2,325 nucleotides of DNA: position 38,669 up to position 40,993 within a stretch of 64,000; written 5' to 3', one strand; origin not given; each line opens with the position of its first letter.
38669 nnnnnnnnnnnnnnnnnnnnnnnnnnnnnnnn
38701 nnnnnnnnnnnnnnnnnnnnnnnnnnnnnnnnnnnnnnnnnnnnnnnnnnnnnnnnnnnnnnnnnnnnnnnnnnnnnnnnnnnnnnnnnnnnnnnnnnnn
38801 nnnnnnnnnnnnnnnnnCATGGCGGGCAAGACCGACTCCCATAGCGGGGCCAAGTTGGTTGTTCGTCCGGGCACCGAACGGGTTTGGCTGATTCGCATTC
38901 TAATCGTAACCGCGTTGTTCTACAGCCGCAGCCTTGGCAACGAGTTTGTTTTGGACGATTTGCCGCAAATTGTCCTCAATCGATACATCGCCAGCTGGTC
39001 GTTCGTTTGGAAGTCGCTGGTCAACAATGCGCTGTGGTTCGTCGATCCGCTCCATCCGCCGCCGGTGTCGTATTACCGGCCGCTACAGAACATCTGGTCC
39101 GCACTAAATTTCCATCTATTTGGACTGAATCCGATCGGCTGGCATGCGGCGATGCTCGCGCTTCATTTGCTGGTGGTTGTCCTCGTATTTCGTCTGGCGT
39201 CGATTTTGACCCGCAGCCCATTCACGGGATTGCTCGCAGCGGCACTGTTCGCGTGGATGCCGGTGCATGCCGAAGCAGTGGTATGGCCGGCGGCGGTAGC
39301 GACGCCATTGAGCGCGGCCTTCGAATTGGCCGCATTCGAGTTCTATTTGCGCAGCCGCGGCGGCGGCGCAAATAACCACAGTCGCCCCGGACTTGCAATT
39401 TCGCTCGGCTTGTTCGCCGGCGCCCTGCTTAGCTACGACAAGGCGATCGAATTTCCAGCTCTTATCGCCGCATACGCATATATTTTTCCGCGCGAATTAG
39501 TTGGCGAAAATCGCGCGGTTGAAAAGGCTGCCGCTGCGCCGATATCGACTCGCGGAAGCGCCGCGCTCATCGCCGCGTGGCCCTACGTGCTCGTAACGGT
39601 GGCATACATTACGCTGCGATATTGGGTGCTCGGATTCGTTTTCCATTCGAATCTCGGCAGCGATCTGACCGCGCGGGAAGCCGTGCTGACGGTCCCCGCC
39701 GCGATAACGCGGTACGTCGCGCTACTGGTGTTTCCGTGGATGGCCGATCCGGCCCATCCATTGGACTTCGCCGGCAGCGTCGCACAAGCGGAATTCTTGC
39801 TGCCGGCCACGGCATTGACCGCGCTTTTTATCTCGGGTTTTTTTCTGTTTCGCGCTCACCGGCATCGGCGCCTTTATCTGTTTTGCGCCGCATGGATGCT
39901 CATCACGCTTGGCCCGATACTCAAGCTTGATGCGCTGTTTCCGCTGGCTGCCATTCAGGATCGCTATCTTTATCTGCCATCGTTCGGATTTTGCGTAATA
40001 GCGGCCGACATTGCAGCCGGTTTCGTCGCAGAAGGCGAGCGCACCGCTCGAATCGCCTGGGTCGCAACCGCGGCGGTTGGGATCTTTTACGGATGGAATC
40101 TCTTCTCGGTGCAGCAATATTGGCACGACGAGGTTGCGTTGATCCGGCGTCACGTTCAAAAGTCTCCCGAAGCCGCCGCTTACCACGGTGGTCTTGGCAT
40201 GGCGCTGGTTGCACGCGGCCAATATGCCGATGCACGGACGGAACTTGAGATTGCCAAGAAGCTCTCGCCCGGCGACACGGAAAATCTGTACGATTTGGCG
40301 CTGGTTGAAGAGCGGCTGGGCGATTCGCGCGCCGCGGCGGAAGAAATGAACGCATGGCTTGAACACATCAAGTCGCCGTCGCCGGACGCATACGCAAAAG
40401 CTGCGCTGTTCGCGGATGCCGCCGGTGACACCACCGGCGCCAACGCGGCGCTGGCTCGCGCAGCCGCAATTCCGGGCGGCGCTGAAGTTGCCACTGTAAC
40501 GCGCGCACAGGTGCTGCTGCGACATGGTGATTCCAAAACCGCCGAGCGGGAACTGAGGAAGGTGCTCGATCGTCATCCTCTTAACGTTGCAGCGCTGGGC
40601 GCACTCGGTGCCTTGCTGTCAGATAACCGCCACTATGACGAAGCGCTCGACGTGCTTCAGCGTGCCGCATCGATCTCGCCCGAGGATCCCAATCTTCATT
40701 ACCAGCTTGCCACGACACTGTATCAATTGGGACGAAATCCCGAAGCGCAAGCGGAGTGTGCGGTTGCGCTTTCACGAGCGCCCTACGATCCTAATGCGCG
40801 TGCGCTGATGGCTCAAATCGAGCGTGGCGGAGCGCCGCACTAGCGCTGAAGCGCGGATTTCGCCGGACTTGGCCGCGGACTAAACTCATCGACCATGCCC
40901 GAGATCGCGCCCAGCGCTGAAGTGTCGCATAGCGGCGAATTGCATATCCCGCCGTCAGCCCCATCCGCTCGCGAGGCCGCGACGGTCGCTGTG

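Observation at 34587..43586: Three tandem TMTC-like (DUF1736 + TPR) paralogs followed by a PMT/ArnT-family GT39 and a flippase-like protein: candidate protein O-glycosylation cluster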

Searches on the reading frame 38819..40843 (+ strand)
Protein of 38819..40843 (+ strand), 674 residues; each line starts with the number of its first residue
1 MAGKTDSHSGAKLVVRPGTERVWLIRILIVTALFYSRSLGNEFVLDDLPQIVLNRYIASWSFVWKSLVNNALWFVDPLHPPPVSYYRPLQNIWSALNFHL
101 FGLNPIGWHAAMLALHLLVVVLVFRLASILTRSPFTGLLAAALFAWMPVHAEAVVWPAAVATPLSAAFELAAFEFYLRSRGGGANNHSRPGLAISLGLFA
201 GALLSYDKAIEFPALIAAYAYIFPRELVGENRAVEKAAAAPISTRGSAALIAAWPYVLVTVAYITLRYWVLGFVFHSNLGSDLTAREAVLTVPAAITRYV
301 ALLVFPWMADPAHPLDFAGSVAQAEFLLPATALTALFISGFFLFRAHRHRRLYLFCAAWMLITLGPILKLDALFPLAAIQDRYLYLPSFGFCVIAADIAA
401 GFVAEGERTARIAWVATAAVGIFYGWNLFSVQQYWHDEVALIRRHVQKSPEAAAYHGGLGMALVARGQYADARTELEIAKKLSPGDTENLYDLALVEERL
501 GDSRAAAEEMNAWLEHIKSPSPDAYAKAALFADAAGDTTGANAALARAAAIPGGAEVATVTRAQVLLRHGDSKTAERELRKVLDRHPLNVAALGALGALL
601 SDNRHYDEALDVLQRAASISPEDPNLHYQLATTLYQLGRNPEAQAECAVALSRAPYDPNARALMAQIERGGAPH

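Call 3: search_protein_families(library=pfam, proteins=[window:38819-40843:+], max_evalue=0.01)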
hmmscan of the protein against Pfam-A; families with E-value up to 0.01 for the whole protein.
window:38819-40843:+ (674 aa): 23 families
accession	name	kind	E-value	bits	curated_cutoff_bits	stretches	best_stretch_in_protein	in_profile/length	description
PF14559.12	TPR_19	-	7.3e-18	65.1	25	1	603-667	4-68/68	Tetratricopeptide repeat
PF13428.12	TPR_14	-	6.8e-16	57.6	23.5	3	591-632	2-43/44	Tetratricopeptide repeat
PF13432.12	TPR_16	-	2.8e-15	56.9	32.7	3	561-624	2-65/65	Tetratricopeptide repeat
PF13431.12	TPR_17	-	2.8e-13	49.4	24.4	2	613-645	2-34/34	Tetratricopeptide repeat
PF07719.23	TPR_2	-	5.1e-13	48.5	27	1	591-623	2-34/34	Tetratricopeptide repeat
PF13414.12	TPR_11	-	3.1e-12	46.4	26.8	1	606-638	10-42/42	TPR repeat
PF13371.12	TPR_9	-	3.8e-11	43.3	35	2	597-667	2-72/73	Tetratricopeptide repeat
PF23914.1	TPR_CcmH_CycH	-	6.5e-09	36.3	42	2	535-623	63-154/158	Cytochrome c-type biogenesis protein H TPR domain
PF00515.34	TPR_1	-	1.1e-07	31.8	27.8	0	591-623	2-34/34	Tetratricopeptide repeat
PF13424.12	TPR_12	-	2.8e-07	31.1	30.1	1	580-620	33-75/77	Tetratricopeptide repeat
PF12895.13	ANAPC3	-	1.4e-06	28.9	27.2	1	588-643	21-75/82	Anaphase-promoting complex, cyclosome, subunit 3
PF13181.12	TPR_8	-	1.8e-06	28.1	25.7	0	592-623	3-34/34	Tetratricopeptide repeat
PF20308.4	TPR-S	-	2.2e-06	28.6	27.6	1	606-668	2-61/102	Tetratricopeptide Repeats-Sensor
PF24575.1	TPR_Slam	-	0.00021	22.1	35.2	0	595-645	52-102/104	Surface lipoprotein assembly modifier, N-terminal TPR repeats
PF14561.12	TPR_20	-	0.00033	21.4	25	0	612-645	10-43/90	Tetratricopeptide repeat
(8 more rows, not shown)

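Call 4: search_protein_families(library=ncbifam, proteins=[window:38819-40843:+], max_evalue=0.01)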
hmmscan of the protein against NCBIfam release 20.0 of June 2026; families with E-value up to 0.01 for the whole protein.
window:38819-40843:+ (674 aa): 21 families
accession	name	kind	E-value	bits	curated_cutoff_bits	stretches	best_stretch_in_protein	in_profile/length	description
NF040959.1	MamA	equivalog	5.8e-16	58.5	200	2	566-651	81-166/204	magnetosome protein MamA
TIGR02917.1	PEP_TPR_lipo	equivalog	2.1e-15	55.7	312.2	1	446-667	118-338/899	XrtA/PEP-CTERM system TPR-repeat protein PrsT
TIGR02552.1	LcrH_SycD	equivalog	1.3e-14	54.1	104.8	1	591-667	53-129/136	SycD/LcrH family type III secretion system chaperone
NF033920.0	C39_PA2778_fam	equivalog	6.7e-10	38.8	150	1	549-654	148-254/255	PA2778 family cysteine peptidase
NF007302.0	PRK09782.1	equivalog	9e-10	37.2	1223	2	439-513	632-706/990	phage receptor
TIGR03939.1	PGA_TPR_OMP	equivalog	2.7e-09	35.8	366.65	2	558-667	397-506/800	poly-beta-1,6 N-acetyl-D-glucosamine export porin PgaA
TIGR00540.1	TPR_hemY_coli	hypoth_equivalog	5.2e-09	35.4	142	2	565-645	301-380/385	heme biosynthesis-associated TPR protein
NF033758.1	gliding_GltE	equivalog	6.7e-09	35.2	225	1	488-666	87-264/411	adventurous gliding motility TPR repeat lipoprotein GltE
TIGR02521.1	type_IV_pilW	equivalog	9.9e-09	35.1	154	1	563-663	38-138/234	type IV pilus biogenesis/stability protein PilW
NF008520.0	PRK11447.1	equivalog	2e-08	32.5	858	1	588-661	459-532/1157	cellulose synthase complex outer membrane protein BcsC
NF052400.1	M48_BAM_BepA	equivalog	3e-08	32.9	570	1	494-668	244-419/483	beta-barrel assembly-enhancing protease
NF047371.1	FlcA_CTERM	equivalog_domain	1.4e-06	27.1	300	1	601-646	484-529/646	periplasmic flagellar collar protein FlcA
NF052415.1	T3SS_chap_SctY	equivalog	0.0002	21.8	70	1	563-646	13-99/106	type III secretion apparatus assembly chaperone SctY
NF007468.0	PRK10049.1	equivalog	0.00021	19.6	1043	0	432-515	114-196/817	poly-beta-1,6 N-acetyl-D-glucosamine export porin PgaA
TIGR02795.1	tol_pal_ybgF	equivalog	0.00032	21.3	90.1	0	603-660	15-75/119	tol-pal system protein YbgF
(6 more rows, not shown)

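Call 28: find_related_loci(query=A2, collection=genome_contigs, flank=10000)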
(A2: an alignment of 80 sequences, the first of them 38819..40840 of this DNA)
Query A2 (674 aa) in genome_contigs; peptide patterns used: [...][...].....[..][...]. (x = any residue, [..] = any of these).
163 stretches matched a pattern; 136 encode a relative of the query (tblastn E <= 1e-3); the best 80 are kept; 76 distinct loci.
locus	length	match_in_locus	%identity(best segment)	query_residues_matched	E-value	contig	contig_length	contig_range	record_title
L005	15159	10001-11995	48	19-673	0e+0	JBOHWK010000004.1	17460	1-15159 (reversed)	MAG: Candidatus Binataceae bacterium isolate TC-S_metabat2.bin.46 k127_816185, whole genome shotgun sequence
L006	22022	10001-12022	48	16-668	0e+0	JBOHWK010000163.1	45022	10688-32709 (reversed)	MAG: Candidatus Binataceae bacterium isolate TC-S_metabat2.bin.46 k127_2635670, whole genome shotgun sequence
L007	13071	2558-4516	49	28-672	6e-169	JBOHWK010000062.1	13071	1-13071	MAG: Candidatus Binataceae bacterium isolate TC-S_metabat2.bin.46 k127_1153934, whole genome shotgun sequence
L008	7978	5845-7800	47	21-670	5e-166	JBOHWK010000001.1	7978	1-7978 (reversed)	MAG: Candidatus Binataceae bacterium isolate TC-S_metabat2.bin.46 k127_4589778, whole genome shotgun sequence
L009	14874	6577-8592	46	28-672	2e-173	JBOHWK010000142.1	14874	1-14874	MAG: Candidatus Binataceae bacterium isolate TC-S_metabat2.bin.46 k127_4480626, whole genome shotgun sequence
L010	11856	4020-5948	49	28-669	7e-161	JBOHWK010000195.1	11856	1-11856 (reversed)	MAG: Candidatus Binataceae bacterium isolate TC-S_metabat2.bin.46 k127_5105744, whole genome shotgun sequence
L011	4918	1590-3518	50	27-670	6e-162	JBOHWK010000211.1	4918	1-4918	MAG: Candidatus Binataceae bacterium isolate TC-S_metabat2.bin.46 k127_1342852, whole genome shotgun sequence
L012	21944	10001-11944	43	9-669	3e-146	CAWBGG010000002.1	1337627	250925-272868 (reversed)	MAG: uncultured delta proteobacterium isolate MFD09222.bin.1.50 genome assembly, contig: contig_50833, whole genome shot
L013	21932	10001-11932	41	27-674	3e-145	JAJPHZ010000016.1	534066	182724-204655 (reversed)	MAG: Proteobacteria bacterium isolate Centralia_MAG_231 k107_9835101, whole genome shotgun sequence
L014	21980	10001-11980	39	27-669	1e-142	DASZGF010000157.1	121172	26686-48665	MAG TPA_asm: Candidatus Binataceae bacterium isolate SMAG_U6541 k141_2195167, whole genome shotgun sequence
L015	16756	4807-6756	42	13-667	1e-141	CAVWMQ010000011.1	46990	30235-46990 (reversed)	MAG: uncultured delta proteobacterium isolate MFD01248.bin.1.68 genome assembly, contig: contig_35883, whole genome shot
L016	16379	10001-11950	48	19-672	4e-157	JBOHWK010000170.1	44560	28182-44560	MAG: Candidatus Binataceae bacterium isolate TC-S_metabat2.bin.46 k127_745122, whole genome shotgun sequence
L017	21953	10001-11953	39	18-669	4e-141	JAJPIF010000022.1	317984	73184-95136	MAG: Proteobacteria bacterium isolate Centralia_MAG_278 k107_27699845, whole genome shotgun sequence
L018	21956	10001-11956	40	7-674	1e-138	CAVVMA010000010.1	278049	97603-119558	MAG: uncultured delta proteobacterium isolate MFD09222.bin.2.46 genome assembly, contig: contig_65422, whole genome shot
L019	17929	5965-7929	40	17-674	4e-138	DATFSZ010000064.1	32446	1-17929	MAG TPA_asm: Candidatus Binataceae bacterium isolate SMAG_U9397 k141_5265505, whole genome shotgun sequence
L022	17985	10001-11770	41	28-623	1e-132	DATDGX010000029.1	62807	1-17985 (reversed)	MAG TPA_asm: Candidatus Binataceae bacterium isolate SMAG_U263 k141_54350, whole genome shotgun sequence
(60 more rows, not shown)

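Call 29: predict_structure(alignment_id=A2)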
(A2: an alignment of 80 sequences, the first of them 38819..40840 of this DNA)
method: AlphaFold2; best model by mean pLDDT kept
length: 674 residues; sequences in the alignment: 80
mean_pLDDT: 93.1   pTM: 0.90
mean pLDDT of the five models: 93.1, 92.1, 92.0, 91.5, 91.3
residues with pLDDT >= 90: 593; 70-90: 43; 50-70: 27; < 50: 11
segments of 3 or more residues with pLDDT < 50: 1-9
pLDDT, mean of each block of 10 residues (from residue 1): 43 67 97 97 96 94 96 93 93 98 97 98 98 96 98 97 98 95 68 97 97 98 75 61 94 98 97 85 92 97 96 93 97 96 94 97 94 86 97 97 93 93 95 96 96 96 95 98 96 98 98 96 98 98 98 96 97 98 97 97 97 98 96 97 97 87 92 59
secondary structure, 60 per line:
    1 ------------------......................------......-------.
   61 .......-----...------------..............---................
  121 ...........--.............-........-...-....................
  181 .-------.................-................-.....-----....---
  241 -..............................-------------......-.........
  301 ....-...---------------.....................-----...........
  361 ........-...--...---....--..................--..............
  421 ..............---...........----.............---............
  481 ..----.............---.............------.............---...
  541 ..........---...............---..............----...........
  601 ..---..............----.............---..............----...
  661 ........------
elements in order: H19-40 H47-52 H60-67 H88-101 H105-131 H134-146 H148-155 H161-181 H189-205 H207-222 H224-228 H234-237 H242-271 H285-290 H292-304 H324-344 H350-368 H381-384 H387-404 H407-434 H438-448 H453-465 H469-482 H487-499 H503-515 H522-534 H538-550 H554-568 H572-585 H590-602 H606-619 H624-636 H640-653 H658-668

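Call 32: fold_search(model_id=the predicted structure, library=pdb)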
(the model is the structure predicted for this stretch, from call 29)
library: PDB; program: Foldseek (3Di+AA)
matches with E <= 10: 1477; with E <= 0.001: 234
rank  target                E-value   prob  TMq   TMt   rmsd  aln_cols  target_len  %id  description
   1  9qhb                  6.6e-08  1.00  0.21  0.47   9.4       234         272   23  Crystal structure of 16-repeat CTPR protein with eliminated coordination sites (released 2025-10-22)
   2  1w3b_B                8.9e-08  1.00  0.23  0.38  14.0       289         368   21  The superhelical TPR domain of O-linked GlcNAc transferase reveals structural similarities to importin alpha. (released 2004-09-09)
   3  9qhc_B                1.1e-07  1.00  0.22  0.48   8.9       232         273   22  Crystal structure of 8-repeat CTPR protein with eliminated coordination sites (released 2025-10-22)
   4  8chy                  1.8e-07  1.00  0.21  0.47  10.1       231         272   23  Crystal structure of an 8-repeat consensus TPR superhelix with Zinc. (released 2024-02-21)
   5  1w3b_A                2.5e-07  1.00  0.25  0.40  13.6       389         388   18  The superhelical TPR domain of O-linked GlcNAc transferase reveals structural similarities to importin alpha. (released 2004-09-09)
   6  9qhc_A                3.5e-07  1.00  0.22  0.47   8.8       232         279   22  Crystal structure of 8-repeat CTPR protein with eliminated coordination sites (released 2025-10-22)
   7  6eou                  4.1e-07  1.00  0.23  0.42   8.9       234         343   23  O-GlcNAc transferase TPR domain with the intellectual disability associated mutation L254F (released 2018-05-09)
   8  8a3t_F                7.3e-07  1.00  0.22  0.28  23.7       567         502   15  S. cerevisiae APC/C-Cdh1 complex (released 2022-08-31)
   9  2xpi_D                1.6e-06  1.00  0.22  0.27  23.4       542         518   14  Crystal structure of APC/C hetero-tetramer Cut9-Hcn1 (released 2011-03-30)
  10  7ntf_A                1.7e-06  1.00  0.23  0.18  19.5       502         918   18  Cryo-EM structure of unliganded O-GlcNAc transferase (released 2021-11-17)
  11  5dse_C                1.8e-06  1.00  0.27  0.26  33.7       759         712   11  Crystal Structure of the TTC7B/Hyccin Complex (released 2015-12-02)
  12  2xpi_A                1.9e-06  1.00  0.22  0.28  24.8       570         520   14  Crystal structure of APC/C hetero-tetramer Cut9-Hcn1 (released 2011-03-30)
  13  9gaw_K                2.4e-06  1.00  0.23  0.28  24.6       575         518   14  High-resolution structure of the Anaphase-promoting complex/cyclosome (APC/C) bound to co-activator Cdh1 (released 2024-08-14)
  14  7ntf_B                3.4e-06  1.00  0.22  0.19  14.2       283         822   22  Cryo-EM structure of unliganded O-GlcNAc transferase (released 2021-11-17)
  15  9gaw_Y                3.6e-06  1.00  0.28  0.36  25.1       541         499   13  High-resolution structure of the Anaphase-promoting complex/cyclosome (APC/C) bound to co-activator Cdh1 (released 2024-08-14)
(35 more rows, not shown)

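Call 71: search_protein_families(library=pfam, proteins=[L015:7814-8866:-, L013:3974-4846:+, L016:14137-15537:+, L022:11993-12715:-, L018:12561-16439:-, L022:8202-9473:-, L012:7266-9767:+, L012:14118-16097:+, L017:12045-14198:+], max_evalue=0.001)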
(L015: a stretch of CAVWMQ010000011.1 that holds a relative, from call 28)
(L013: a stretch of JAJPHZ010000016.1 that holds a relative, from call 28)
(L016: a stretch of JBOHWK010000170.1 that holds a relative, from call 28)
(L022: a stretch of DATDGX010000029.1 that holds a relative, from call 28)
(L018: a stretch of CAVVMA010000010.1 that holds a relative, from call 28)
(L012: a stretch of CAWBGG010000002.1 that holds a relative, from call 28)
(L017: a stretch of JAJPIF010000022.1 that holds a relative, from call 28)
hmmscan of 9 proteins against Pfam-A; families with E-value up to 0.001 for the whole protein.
L015:7814-8866:- (351 aa): 2 families
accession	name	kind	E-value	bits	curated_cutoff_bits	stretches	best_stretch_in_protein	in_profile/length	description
PF00378.25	ECH_1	-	6e-50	170.4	27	1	83-346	3-249/251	Enoyl-CoA hydratase/isomerase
PF16113.10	ECH_2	-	5.8e-33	115.2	27.2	1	87-284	2-185/335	Enoyl-CoA hydratase/isomerase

L013:3974-4846:+ (291 aa): 3 families
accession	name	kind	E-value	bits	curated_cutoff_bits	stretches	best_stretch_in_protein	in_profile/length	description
PF00106.31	adh_short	-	2.9e-52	177.4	26.6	1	39-229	1-188/195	short chain dehydrogenase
PF13561.12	adh_short_C2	-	8.1e-49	166.8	27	1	48-289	6-235/236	Enoyl-(Acyl carrier protein) reductase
PF08659.16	KR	-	5.6e-05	23.6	22.6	1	42-123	4-89/180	KR domain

L016:14137-15537:+ (467 aa): 1 family
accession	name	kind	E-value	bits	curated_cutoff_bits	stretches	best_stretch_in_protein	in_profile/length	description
PF00296.26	Bac_luciferase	-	7.9e-47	160.6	27.9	1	62-371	1-310/314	Luciferase-like monooxygenase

L022:11993-12715:- (241 aa): 3 families
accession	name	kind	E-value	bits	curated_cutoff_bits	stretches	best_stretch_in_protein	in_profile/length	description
PF00578.27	AhpC-TSA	-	1.3e-33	116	26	1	34-164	1-123/124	AhpC/TSA family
PF08534.16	Redoxin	-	5.7e-15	55.8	26.6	1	35-173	3-139/148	Redoxin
PF10417.14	1-cysPrx_C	-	4.3e-09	36.6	21.1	1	185-219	1-36/41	C-terminal domain of 1-Cys peroxiredoxin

L018:12561-16439:- (1293 aa): 3 families
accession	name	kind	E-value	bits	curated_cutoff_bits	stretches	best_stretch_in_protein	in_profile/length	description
PF25778.1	DUF7948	-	3.3e-60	204.2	27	1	44-275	1-214/214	Domain of unknown function (DUF7948)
PF06739.17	SBBP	-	2.1e-16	60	20.5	2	344-372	1-30/38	Beta-propeller repeat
PF15902.12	Sortilin-Vps10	-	3.1e-08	33.3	33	1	793-896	3-117/446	Sortilin, neurotensin receptor 3,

L022:8202-9473:- (424 aa): 4 families
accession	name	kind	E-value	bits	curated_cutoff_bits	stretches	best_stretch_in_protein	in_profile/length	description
PF04542.20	Sigma70_r2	-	1.7e-15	57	24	1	185-254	1-70/71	Sigma-70 region 2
PF04545.22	Sigma70_r4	-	2.9e-10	39.9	24.1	1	360-409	3-50/50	Sigma-70, region 4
PF00140.25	Sigma70_r1_2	-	1.5e-08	34.9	22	1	146-175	1-30/34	Sigma-70 factor, region 1.2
PF04539.22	Sigma70_r3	-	3e-08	34.1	25.3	1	272-341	7-77/78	Sigma-70 region 3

L012:7266-9767:+ (834 aa): 0 families

L012:14118-16097:+ (660 aa): 1 family
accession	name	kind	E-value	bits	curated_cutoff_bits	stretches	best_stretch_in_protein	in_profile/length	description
PF13231.12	PMT_2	-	2.2e-08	34.9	26.1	1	167-322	4-158/160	Dolichyl-phosphate-mannose-protein mannosyltransferase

L017:12045-14198:+ (718 aa): 9 families
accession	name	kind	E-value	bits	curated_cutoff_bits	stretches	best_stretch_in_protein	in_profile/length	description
PF11376.13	DUF3179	-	2.6e-66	224.5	27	1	107-334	7-233/292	Protein of unknown function (DUF3179)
PF13418.12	Kelch_4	-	5.7e-32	109.9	21.6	2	531-576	1-47/49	Galactose oxidase, central domain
PF13964.12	Kelch_6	-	2.4e-30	103.9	25.3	2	531-580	1-50/50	Kelch motif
PF01344.31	Kelch_1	-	1.2e-29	101.8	20.1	3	587-626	8-46/46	Kelch motif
PF24681.1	Kelch_KLHDC2_KLHL20_DRC7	-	4.3e-19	69.1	50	2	482-647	50-221/221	KLHDC2/KLHL20/DRC7 Kelch-repeats domain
PF13415.12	Kelch_3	-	1.1e-18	67.4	22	0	543-587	2-47/48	Galactose oxidase, central domain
PF07646.21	Kelch_2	-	2.2e-12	46.7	21.3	0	532-576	2-47/48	Kelch motif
PF24981.1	Beta-prop_ATRN-LZTR1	-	3e-10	40.3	50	0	384-502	90-220/289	Attractin/LZTR1 beta-propeller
PF07250.17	Glyoxal_oxid_N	-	5.5e-05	22.9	37.5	0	461-553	46-138/243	Glyoxal oxidase N-terminus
